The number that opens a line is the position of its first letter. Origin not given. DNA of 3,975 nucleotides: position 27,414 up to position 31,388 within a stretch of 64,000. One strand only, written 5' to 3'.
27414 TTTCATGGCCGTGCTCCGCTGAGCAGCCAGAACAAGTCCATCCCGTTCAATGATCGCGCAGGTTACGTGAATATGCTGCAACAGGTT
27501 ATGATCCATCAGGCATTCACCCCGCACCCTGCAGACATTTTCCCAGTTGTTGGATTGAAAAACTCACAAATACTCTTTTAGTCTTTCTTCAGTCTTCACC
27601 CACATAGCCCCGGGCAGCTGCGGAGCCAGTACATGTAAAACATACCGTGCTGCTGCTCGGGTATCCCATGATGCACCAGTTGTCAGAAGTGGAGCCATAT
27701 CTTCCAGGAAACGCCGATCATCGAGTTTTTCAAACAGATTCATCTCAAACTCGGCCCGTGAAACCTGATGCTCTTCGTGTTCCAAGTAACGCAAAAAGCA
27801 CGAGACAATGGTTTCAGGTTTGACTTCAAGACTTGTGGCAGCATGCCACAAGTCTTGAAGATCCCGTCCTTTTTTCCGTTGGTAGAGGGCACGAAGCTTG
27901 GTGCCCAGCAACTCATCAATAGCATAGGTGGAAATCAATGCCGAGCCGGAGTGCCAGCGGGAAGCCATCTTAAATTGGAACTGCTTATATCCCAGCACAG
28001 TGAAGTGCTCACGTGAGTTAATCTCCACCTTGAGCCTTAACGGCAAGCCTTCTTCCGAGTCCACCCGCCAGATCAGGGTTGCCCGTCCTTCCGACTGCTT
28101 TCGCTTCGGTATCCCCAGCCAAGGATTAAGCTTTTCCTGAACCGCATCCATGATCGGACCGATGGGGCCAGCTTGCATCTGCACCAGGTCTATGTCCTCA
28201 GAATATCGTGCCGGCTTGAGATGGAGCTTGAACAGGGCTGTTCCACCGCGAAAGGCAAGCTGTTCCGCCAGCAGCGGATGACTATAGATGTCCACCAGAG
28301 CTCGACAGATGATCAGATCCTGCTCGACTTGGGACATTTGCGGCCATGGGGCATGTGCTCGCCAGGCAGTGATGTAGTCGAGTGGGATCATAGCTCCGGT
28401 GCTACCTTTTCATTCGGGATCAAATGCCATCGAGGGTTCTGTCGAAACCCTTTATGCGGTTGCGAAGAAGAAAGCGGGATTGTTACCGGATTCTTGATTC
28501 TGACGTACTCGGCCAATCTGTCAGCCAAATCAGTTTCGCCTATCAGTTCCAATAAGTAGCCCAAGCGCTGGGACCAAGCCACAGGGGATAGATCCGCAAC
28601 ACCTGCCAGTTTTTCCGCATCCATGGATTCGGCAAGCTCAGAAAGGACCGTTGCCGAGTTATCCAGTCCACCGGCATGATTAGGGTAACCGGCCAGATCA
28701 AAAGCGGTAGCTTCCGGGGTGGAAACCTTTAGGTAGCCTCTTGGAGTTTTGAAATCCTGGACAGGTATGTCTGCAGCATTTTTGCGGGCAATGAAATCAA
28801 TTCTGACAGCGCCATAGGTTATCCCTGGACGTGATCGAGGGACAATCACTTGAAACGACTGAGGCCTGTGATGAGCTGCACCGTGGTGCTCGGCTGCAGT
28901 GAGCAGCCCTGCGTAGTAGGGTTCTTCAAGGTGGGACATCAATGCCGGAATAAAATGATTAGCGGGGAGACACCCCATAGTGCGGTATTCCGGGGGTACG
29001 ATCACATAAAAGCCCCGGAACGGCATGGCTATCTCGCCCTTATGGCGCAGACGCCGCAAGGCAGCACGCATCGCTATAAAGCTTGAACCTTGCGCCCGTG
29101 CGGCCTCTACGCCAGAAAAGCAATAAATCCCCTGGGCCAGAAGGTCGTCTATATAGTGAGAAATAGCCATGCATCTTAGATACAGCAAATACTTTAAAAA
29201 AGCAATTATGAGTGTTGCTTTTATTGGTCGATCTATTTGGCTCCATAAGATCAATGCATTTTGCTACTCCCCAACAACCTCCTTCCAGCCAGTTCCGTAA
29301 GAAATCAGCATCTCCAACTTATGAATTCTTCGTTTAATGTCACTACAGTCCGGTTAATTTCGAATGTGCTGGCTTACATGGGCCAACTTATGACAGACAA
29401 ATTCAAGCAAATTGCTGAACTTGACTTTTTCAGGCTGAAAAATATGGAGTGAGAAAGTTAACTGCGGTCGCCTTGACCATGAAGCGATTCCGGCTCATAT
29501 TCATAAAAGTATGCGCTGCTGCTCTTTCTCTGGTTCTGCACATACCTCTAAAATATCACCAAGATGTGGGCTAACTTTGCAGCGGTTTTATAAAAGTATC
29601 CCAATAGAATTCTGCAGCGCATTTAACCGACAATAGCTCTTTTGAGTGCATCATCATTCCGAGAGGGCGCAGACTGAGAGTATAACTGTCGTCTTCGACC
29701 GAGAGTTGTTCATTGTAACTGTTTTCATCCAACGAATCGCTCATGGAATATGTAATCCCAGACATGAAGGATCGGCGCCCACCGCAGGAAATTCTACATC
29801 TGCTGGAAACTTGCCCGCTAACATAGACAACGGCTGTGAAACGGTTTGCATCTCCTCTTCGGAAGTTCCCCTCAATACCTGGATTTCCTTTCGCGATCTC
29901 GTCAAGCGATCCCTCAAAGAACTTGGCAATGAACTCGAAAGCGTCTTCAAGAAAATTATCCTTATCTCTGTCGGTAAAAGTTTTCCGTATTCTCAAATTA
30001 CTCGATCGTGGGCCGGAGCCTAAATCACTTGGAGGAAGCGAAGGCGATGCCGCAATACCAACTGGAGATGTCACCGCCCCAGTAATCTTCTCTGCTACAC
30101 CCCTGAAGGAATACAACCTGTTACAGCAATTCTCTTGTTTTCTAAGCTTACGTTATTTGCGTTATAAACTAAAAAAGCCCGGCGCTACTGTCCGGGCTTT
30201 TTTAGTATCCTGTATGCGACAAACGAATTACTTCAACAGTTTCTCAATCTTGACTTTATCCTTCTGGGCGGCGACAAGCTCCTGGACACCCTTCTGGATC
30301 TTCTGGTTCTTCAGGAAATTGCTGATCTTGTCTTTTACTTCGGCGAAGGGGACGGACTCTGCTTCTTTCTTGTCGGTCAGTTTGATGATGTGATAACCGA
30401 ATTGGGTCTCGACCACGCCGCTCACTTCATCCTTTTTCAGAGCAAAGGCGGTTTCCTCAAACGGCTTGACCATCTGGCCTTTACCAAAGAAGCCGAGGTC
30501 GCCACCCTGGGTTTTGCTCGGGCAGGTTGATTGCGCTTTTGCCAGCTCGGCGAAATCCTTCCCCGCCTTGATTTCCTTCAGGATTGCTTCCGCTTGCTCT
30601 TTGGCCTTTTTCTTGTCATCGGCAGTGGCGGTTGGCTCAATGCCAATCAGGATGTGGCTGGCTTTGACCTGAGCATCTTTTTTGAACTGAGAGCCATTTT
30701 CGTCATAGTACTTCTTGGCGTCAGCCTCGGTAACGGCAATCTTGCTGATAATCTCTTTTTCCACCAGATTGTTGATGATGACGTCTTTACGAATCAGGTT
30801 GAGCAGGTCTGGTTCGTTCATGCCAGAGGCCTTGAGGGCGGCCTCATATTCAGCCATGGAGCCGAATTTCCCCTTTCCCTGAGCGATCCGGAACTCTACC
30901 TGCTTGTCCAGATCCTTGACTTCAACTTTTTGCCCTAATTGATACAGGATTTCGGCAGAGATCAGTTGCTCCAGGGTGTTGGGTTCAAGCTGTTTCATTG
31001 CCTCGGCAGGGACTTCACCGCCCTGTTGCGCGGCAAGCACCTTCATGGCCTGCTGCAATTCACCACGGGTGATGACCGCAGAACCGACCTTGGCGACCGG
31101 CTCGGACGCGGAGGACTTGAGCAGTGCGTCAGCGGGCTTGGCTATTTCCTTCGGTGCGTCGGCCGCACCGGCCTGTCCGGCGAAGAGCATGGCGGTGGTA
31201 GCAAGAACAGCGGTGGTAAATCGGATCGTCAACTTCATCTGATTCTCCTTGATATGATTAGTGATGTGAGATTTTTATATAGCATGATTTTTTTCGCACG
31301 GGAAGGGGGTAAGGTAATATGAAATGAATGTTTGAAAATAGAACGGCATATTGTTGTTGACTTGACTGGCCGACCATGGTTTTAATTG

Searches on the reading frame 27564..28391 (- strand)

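Call 51: search_protein_families(library=pfam, proteins=[window:27564-28391:-], max_evalue=0.00001)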
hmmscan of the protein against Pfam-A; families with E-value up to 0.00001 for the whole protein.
window:27564-28391:- (275 aa): 1 family
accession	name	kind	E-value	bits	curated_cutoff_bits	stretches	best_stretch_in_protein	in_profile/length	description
PF08843.17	AbiEii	-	3.1e-37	129.2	22.5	1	30-247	1-235/238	Nucleotidyl transferase AbiEii toxin, Type IV TA system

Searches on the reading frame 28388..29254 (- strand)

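Call 51: search_protein_families(library=pfam, proteins=[window:28388-29254:-], max_evalue=0.00001)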
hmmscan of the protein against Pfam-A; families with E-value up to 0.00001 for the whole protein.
window:28388-29254:- (288 aa): 2 families
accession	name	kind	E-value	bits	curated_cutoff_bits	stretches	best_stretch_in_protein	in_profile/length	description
PF09407.15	AbiEi_1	-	6.1e-58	195.5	22.2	1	95-237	1-142/142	AbiEi antitoxin C-terminal domain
PF13338.12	AbiEi_4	-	3.2e-10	40.4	25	1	34-86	2-49/49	Transcriptional regulator, AbiEi antitoxin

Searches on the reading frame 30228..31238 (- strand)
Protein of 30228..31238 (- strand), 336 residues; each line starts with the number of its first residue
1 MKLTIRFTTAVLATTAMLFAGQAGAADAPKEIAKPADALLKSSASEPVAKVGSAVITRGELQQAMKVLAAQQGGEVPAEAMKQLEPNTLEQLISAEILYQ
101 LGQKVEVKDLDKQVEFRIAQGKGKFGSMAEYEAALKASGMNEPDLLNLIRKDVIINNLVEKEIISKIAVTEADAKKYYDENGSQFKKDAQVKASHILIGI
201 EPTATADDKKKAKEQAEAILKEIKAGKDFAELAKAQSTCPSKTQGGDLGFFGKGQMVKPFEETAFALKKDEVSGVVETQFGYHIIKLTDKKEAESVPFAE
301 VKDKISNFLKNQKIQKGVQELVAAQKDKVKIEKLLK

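Call 51: search_protein_families(library=pfam, proteins=[window:30228-31238:-], max_evalue=0.00001)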
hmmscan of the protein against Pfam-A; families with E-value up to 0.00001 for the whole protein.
window:30228-31238:- (336 aa): 5 families
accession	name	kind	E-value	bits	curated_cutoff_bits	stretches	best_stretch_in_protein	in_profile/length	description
PF00639.27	Rotamase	-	1.4e-32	112.9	21.7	1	195-289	1-97/97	PPIC-type PPIASE domain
PF13616.12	Rotamase_3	-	3.5e-32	111.8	22.5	1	175-291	4-116/116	PPIC-type PPIASE domain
PF13145.12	Rotamase_2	-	7.6e-21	75.6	27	1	169-303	1-121/121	PPIC-type PPIASE domain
PF13624.11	SurA_N_3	-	2.3e-13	50.7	27.2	1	41-158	35-161/162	SurA-like N-terminal domain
PF09312.16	SurA_N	-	6.7e-08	33.2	30.8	1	48-157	5-116/118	SurA N-terminal domain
